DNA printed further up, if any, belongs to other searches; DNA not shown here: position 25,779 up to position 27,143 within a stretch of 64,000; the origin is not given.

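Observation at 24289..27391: Cluster of DUF1015, a small membrane protein, a beta-helical FapA/bactofilin-like protein and PilZ, divergent from the flagellar rod-ring operon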

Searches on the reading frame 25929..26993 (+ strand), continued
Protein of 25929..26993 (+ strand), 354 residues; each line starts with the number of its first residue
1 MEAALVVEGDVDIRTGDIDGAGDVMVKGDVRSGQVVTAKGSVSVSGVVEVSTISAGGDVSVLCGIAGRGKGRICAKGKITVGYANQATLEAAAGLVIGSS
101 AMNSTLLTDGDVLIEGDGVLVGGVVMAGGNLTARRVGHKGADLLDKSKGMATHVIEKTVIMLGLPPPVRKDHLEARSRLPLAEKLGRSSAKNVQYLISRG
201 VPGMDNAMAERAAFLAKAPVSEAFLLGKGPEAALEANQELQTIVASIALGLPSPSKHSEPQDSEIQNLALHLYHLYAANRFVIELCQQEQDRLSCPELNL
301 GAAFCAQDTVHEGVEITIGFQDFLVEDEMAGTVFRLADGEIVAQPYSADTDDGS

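Call 79: find_related_loci(query=A6, collection=metagenome_contigs, flank=6000)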
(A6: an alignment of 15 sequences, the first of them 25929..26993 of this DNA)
Query A6 (354 aa) in metagenome_contigs; peptide patterns used: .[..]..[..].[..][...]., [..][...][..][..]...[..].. (x = any residue, [..] = any of these).
147 stretches matched a pattern; 11 encode a relative of the query (tblastn E <= 1e-3); 11 distinct loci.
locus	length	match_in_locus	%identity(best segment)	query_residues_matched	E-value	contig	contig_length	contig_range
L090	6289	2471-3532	100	1-354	0e+0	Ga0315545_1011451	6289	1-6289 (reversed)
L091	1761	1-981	75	26-352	4e-177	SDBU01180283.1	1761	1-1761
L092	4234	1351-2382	62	2-347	4e-131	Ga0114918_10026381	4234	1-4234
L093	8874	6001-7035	59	1-347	2e-128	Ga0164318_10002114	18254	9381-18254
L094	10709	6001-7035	61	1-347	4e-122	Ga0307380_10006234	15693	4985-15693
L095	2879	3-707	74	119-353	1e-118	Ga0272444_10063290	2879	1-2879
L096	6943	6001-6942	61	1-316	7e-110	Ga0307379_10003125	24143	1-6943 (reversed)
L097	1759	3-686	64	127-354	2e-98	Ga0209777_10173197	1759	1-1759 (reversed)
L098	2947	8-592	52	153-347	1e-58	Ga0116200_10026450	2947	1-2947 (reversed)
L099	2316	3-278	63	263-354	9e-35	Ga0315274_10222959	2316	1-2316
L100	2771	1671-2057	36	7-137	4e-16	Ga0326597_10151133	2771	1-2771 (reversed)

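Call 102: search_protein_representatives(alignment_id=A6)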
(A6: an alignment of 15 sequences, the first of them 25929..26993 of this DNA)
Query: 15 sequences, 354 profile positions. Proteins with E-value up to 0.001 (for the whole library): 9066; up to 1e-10: 5656; up to 1e-30: 19. The best 150 are listed.
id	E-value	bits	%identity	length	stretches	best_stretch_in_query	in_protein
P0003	3.3e-184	628.4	-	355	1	1-353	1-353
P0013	3.5e-154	529.6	-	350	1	1-350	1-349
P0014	1.3e-151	521.1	-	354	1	1-352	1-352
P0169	2.7e-116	405.0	-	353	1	1-350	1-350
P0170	1.5e-65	238.0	-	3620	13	16-138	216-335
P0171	1.7e-63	231.3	-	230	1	120-343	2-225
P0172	1.6e-52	195.2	-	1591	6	7-139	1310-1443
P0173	3.5e-48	180.9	-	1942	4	7-200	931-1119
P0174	4.4e-37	144.4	-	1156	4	7-138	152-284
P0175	2.0e-35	139.0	-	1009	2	2-138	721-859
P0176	5.1e-35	137.7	-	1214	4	4-137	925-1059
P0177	6.5e-35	137.3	-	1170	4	5-137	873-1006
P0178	1.2e-33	133.2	-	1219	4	7-139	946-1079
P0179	5.5e-33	131.0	-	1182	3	8-139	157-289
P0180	1.5e-32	129.5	-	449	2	4-138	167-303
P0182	1.2e-31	126.6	-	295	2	10-200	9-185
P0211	2.4e-27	112.4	-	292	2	2-137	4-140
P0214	6.2e-27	111.1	-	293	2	3-140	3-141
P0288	4.9e-25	104.8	-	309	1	5-141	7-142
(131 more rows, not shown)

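Call 103: find_encoding_contigs(protein=P0169, flank=6000, max_places=2)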
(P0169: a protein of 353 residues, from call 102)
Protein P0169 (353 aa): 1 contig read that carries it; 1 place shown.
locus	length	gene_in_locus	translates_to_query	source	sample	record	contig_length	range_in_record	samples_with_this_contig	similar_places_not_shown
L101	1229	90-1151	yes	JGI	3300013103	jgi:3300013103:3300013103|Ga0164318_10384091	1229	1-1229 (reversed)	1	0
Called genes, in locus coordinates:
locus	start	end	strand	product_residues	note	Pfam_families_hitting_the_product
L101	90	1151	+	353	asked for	PF03961:FapA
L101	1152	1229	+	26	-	?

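Call 104: find_encoding_contigs(protein=P0211, flank=5000, max_places=2)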
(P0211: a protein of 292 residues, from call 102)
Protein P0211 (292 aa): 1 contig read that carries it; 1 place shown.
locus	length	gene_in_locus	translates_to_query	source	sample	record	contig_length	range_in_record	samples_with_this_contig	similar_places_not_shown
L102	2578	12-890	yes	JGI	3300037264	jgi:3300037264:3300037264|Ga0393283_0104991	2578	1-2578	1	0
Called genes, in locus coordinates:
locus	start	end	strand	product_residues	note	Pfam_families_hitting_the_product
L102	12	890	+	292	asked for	PF03961:FapA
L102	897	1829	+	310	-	PF08668:HDOD, PF01966:HD (weak)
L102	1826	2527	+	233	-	PF00813:FliP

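Call 105: find_encoding_contigs(protein=P0214, flank=5000, max_places=2)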
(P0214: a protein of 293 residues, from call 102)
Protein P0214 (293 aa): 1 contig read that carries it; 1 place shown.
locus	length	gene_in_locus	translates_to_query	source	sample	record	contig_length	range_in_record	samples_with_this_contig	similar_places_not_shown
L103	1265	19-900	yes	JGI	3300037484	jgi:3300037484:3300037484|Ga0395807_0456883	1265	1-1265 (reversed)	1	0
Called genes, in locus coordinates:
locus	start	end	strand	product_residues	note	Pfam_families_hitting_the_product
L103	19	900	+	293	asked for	PF03961:FapA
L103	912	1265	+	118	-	?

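Call 106: find_encoding_contigs(protein=P0182, flank=5000, max_places=2)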
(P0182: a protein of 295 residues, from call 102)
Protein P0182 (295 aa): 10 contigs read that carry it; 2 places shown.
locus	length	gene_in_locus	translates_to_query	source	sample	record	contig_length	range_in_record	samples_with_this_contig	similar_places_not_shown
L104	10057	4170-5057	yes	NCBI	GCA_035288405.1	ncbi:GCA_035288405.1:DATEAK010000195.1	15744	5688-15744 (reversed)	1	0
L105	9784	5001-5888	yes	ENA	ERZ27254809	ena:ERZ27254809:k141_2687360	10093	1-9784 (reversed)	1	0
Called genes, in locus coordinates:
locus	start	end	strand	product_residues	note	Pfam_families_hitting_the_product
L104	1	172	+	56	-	PF00793:DAHP_synth_1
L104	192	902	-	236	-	PF03167:UDG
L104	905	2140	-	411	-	PF02441:Flavoprotein, PF04127:DFP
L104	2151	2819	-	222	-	PF00625:Guanylate_kin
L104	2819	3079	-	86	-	PF04025:RemA-like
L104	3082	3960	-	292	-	PF03755:YicC-like_N, PF08340:YicC-like_C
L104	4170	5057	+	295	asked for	PF03961:FapA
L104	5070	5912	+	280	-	PF01618:MotA_ExbB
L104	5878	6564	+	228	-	PF13677:MotB_plug, PF00691:OmpA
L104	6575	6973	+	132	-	-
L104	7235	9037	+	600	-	PF00009:GTP_EFTU, PF03144:GTP_EFTU_D2, PF00679:EFG_C, PF06421:LepA_C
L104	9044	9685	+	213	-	PF10502:Peptidase_S26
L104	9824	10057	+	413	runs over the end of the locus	PF00072:Response_reg, PF00512:HisKA, PF02518:HATPase_c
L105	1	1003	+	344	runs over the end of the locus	PF18152:DAHP_snth_FXD, PF01261:AP_endonuc_2 (faint), PF00793:DAHP_synth_1, PF03102:NeuB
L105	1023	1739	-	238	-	PF03167:UDG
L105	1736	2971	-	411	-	PF02441:Flavoprotein, PF04127:DFP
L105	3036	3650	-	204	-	PF00625:Guanylate_kin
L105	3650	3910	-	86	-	PF04025:RemA-like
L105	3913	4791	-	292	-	PF03755:YicC-like_N, PF08340:YicC-like_C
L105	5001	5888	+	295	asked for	PF03961:FapA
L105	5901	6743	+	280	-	PF01618:MotA_ExbB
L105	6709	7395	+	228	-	PF13677:MotB_plug, PF00691:OmpA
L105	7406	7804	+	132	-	-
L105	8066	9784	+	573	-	?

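Call 111: list_cluster_members(proteins=[P0182, L104:6575-6970:+, P0211, P0169])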
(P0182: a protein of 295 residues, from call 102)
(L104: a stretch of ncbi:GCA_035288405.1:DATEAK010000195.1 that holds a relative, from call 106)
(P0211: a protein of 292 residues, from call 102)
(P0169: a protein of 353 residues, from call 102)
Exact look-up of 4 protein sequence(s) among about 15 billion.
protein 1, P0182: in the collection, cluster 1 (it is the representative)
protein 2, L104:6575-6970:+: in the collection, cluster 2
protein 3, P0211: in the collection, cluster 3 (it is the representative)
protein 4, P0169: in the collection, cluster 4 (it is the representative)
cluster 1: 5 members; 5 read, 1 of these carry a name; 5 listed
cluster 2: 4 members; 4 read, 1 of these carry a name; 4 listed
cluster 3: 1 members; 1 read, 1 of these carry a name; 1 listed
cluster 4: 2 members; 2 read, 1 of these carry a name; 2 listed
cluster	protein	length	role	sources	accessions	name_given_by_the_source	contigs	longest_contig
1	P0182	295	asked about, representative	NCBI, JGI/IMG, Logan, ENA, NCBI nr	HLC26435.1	MAG TPA: FapA family protein [bacterium] | FapA family protein [bacterium]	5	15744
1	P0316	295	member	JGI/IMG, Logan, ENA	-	-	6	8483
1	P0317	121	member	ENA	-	-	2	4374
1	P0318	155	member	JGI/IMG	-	-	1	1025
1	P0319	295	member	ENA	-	-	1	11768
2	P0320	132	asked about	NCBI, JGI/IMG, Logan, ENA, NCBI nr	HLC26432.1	MAG TPA: PilZ domain-containing protein [bacterium] | PilZ domain-containing protein [bacterium]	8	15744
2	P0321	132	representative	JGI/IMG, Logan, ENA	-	-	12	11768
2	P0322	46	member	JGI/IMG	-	-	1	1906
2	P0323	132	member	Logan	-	-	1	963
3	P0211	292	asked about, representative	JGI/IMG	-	hypothetical protein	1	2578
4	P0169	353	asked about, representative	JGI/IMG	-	-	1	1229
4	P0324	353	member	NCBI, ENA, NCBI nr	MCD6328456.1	DUF342 domain-containing protein [bacterium]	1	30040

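Call 113: find_encoding_contigs(protein=P0288, flank=5000, max_places=2)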
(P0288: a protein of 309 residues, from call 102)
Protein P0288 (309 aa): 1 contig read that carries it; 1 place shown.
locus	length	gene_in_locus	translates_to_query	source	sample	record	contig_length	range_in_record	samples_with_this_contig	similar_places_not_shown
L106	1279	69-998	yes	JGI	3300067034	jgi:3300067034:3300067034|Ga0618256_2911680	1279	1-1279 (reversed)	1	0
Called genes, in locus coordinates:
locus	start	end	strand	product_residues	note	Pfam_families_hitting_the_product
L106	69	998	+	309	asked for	PF03961:FapA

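Call 118: search_protein_families(library=pfam, proteins=[L104:6575-6970:+, P0182, P0288, L005:9062-9499:+, L001:9068-9454:+], max_evalue=0.01)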
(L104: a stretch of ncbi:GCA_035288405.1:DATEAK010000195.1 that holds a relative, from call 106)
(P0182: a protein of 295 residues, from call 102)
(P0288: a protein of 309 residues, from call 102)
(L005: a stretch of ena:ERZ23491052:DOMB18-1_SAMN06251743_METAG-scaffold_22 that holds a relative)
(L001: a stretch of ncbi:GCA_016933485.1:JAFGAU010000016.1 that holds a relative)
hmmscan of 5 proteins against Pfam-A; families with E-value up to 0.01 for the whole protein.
L104:6575-6970:+ (132 aa): 1 family
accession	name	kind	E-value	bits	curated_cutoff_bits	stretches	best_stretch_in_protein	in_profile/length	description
PF07238.19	PilZ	-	0.00091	20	22.5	1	12-93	1-73/102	PilZ domain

P0182 (295 aa): 1 family
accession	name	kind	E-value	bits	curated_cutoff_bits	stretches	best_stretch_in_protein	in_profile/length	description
PF03961.19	FapA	-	9.9e-58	196.3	31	1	5-290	3-272/272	Flagellar Assembly Protein A beta solenoid domain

P0288 (309 aa): 1 family
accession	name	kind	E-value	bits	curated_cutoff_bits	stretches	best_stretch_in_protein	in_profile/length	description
PF03961.19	FapA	-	2.8e-53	181.7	31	1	8-252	4-253/272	Flagellar Assembly Protein A beta solenoid domain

L005:9062-9499:+ (145 aa): 1 family
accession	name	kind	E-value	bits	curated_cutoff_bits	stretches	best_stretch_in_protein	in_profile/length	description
PF07238.19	PilZ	-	1.7e-05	25.6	22.5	1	11-127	1-101/102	PilZ domain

L001:9068-9454:+ (128 aa): 1 family
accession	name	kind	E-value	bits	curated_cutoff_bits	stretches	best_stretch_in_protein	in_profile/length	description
PF07238.19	PilZ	-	1.8e-09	38.3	22.5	1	11-126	1-100/102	PilZ domain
